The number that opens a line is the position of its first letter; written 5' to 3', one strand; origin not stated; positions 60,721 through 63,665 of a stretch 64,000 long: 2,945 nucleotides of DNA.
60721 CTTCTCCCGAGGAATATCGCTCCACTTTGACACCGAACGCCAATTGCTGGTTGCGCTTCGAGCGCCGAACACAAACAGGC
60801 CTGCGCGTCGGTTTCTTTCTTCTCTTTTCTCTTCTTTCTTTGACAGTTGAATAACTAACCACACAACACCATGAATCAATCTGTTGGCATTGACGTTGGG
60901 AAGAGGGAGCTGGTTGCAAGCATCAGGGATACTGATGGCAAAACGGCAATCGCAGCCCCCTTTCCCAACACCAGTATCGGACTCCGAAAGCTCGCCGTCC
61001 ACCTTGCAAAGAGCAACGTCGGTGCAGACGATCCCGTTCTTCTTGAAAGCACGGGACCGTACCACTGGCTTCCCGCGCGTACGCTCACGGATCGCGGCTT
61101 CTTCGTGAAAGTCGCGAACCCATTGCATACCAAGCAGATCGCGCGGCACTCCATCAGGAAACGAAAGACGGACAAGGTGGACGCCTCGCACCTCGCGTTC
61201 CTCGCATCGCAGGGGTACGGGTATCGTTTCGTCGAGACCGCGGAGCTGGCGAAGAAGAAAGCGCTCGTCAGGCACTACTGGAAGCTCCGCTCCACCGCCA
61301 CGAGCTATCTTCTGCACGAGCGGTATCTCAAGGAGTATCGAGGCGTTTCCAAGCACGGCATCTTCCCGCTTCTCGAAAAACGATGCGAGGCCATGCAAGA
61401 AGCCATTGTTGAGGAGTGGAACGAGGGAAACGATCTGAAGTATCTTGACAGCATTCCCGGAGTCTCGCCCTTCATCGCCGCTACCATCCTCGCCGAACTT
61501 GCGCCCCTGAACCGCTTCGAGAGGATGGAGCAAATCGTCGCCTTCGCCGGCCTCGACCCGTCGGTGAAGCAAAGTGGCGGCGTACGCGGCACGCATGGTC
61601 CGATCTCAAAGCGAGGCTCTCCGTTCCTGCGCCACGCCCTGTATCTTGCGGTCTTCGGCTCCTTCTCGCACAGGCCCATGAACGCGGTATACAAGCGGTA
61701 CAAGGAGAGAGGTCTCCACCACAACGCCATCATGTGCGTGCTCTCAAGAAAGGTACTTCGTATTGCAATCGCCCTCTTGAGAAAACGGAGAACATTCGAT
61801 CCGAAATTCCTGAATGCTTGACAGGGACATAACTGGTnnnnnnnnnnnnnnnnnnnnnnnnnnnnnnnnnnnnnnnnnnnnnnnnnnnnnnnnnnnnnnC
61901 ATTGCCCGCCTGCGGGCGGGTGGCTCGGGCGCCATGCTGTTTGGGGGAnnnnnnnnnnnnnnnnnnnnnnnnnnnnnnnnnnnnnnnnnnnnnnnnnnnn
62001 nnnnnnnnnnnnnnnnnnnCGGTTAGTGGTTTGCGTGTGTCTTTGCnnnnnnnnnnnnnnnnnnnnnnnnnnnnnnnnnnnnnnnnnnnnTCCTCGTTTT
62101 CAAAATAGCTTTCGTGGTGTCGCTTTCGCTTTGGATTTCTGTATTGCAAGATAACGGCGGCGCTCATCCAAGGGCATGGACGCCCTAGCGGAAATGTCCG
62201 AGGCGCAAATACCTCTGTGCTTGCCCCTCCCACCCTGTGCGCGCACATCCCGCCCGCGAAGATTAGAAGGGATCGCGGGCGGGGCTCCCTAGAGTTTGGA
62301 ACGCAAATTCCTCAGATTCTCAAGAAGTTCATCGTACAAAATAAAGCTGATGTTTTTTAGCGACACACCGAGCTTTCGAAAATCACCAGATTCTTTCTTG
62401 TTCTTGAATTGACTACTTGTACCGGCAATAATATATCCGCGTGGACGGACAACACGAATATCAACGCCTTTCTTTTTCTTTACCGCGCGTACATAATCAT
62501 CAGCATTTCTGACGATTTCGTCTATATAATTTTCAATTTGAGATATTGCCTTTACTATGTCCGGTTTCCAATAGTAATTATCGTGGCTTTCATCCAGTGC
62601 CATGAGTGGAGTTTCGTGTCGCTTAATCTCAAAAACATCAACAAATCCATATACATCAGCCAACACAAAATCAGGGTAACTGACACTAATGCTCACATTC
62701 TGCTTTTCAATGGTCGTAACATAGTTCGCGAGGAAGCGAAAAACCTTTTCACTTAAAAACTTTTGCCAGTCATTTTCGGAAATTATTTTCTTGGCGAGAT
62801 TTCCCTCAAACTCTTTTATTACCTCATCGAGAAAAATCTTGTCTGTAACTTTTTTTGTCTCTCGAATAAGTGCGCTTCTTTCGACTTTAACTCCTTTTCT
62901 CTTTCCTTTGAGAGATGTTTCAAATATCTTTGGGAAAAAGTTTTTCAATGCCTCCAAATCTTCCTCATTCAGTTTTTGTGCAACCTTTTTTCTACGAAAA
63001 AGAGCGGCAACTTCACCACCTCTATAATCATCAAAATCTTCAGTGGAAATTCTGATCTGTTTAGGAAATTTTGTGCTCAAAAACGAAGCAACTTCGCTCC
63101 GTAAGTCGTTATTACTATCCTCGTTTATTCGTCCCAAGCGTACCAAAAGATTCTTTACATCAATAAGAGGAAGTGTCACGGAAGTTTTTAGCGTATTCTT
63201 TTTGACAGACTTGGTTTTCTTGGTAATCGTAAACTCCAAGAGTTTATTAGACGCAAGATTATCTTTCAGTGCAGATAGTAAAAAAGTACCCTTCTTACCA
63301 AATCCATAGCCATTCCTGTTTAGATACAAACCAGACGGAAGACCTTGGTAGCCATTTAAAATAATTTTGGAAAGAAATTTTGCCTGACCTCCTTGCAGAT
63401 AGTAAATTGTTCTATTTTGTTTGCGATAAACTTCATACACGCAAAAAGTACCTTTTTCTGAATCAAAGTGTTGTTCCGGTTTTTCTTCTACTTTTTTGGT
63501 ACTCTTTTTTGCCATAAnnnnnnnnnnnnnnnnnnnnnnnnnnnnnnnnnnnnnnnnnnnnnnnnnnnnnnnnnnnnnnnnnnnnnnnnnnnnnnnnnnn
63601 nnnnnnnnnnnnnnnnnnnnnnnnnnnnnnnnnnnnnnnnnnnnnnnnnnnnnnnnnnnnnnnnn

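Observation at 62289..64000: Low-GC two-gene module at the 3' edge: membrane protein + Shedu/DUF4263-like PD-(D/E)xK nuclease, a candidate defense locus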

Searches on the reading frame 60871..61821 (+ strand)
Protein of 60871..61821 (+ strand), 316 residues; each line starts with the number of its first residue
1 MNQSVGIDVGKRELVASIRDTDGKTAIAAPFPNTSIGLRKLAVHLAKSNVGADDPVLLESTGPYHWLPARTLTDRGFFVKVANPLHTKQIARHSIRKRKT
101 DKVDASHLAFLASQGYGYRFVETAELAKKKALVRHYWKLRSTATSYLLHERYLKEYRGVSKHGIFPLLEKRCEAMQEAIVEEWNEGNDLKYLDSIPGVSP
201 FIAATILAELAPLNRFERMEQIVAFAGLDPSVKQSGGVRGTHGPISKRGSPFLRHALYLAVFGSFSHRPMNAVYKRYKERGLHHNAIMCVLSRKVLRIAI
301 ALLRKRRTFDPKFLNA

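Call 70: search_protein_families(library=pfam, proteins=[window:60871-61821:+], max_evalue=0.001)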
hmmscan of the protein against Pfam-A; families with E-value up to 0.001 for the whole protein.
window:60871-61821:+ (316 aa): 2 families
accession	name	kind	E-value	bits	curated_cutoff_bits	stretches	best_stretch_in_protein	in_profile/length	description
PF01548.23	DEDD_Tnp_IS110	-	3.2e-23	82.7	29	1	5-142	1-138/155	Transposase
PF02371.22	Transposase_20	-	2.2e-22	79.6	21.3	1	190-269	2-80/87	Transposase IS116/IS110/IS902 family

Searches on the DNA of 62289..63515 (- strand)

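Call 17: search_rna_families(source=L001, start=2050, end=2950, threshold=evalue, max_evalue=10, show_alignments=3)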
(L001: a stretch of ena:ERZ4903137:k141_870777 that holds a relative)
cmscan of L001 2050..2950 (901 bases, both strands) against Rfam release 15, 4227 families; matches with E-value up to 10: 6.
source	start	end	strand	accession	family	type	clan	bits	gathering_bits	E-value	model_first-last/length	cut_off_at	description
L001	2624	2721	+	RF04309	HCV_J7880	Cis-reg;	-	18.5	90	0.19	1-123/123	no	Hepatitis C virus J7880 RNA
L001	2673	2758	-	RF00705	mir-202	Gene; miRNA;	-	17.6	51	0.54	1-76/76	no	mir-202 microRNA precursor family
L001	2880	2942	+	RF00341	snoZ39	Gene; snRNA; snoRNA; CD-box;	-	17.3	39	4.1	1-63/63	no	Small nucleolar RNA Z39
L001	2672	2758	-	RF04096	mir-4433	Gene; miRNA;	-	16.4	77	3.8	1-83/83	no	mir-4433 microRNA precursor family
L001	2210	2226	+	RF01716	PhotoRC-I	Cis-reg;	-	13.6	45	1.2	5-21/44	no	PhotoRC-I RNA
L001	2606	2703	-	RF04309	HCV_J7880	Cis-reg;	-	12.9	90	8.1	1-123/123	no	Hepatitis C virus J7880 RNA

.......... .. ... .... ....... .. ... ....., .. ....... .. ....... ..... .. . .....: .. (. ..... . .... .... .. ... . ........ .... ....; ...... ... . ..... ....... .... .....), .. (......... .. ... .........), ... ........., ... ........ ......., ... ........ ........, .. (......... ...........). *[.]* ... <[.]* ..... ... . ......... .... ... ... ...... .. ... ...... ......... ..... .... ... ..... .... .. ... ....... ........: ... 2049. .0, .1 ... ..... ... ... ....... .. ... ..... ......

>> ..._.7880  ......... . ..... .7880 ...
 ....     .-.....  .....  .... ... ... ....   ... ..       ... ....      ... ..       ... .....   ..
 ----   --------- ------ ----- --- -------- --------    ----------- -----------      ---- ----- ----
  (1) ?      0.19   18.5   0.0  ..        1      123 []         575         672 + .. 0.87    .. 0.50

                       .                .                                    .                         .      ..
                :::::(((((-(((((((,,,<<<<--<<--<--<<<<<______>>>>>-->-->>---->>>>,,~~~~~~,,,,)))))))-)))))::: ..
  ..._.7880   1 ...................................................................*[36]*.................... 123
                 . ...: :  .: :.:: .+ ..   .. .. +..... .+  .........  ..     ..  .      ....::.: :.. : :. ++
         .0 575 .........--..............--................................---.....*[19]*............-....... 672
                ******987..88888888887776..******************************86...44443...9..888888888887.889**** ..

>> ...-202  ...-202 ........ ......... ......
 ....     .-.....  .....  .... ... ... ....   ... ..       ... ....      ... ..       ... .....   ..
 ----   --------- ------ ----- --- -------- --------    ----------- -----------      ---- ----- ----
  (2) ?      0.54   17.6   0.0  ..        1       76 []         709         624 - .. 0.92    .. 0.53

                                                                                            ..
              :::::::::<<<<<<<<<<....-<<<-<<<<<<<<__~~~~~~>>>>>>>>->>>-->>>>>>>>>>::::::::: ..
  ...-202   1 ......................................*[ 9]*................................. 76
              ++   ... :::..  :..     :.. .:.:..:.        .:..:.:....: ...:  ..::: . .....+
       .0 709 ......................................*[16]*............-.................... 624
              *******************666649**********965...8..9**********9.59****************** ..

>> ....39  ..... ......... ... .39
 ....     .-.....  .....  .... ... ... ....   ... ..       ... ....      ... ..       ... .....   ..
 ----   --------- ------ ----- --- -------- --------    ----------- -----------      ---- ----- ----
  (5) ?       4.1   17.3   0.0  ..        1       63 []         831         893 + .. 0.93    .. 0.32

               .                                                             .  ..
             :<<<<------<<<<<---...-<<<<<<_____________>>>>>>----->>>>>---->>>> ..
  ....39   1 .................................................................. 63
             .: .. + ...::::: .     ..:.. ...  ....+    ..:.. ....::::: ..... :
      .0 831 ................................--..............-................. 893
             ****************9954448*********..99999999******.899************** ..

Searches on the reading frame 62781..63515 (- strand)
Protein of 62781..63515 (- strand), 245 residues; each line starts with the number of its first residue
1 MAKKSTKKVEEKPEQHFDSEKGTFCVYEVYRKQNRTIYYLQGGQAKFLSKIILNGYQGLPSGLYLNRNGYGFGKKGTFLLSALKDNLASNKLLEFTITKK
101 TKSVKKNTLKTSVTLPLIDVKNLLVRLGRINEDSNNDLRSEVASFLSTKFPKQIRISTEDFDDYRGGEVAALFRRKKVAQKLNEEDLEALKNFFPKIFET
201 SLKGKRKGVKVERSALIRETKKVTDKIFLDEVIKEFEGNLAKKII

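Call 82: search_solved_structures(query=window:62781-63515:-, max_evalue=10)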
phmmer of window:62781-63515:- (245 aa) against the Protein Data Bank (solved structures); distinct sequences matched with E-value up to 10: 0.
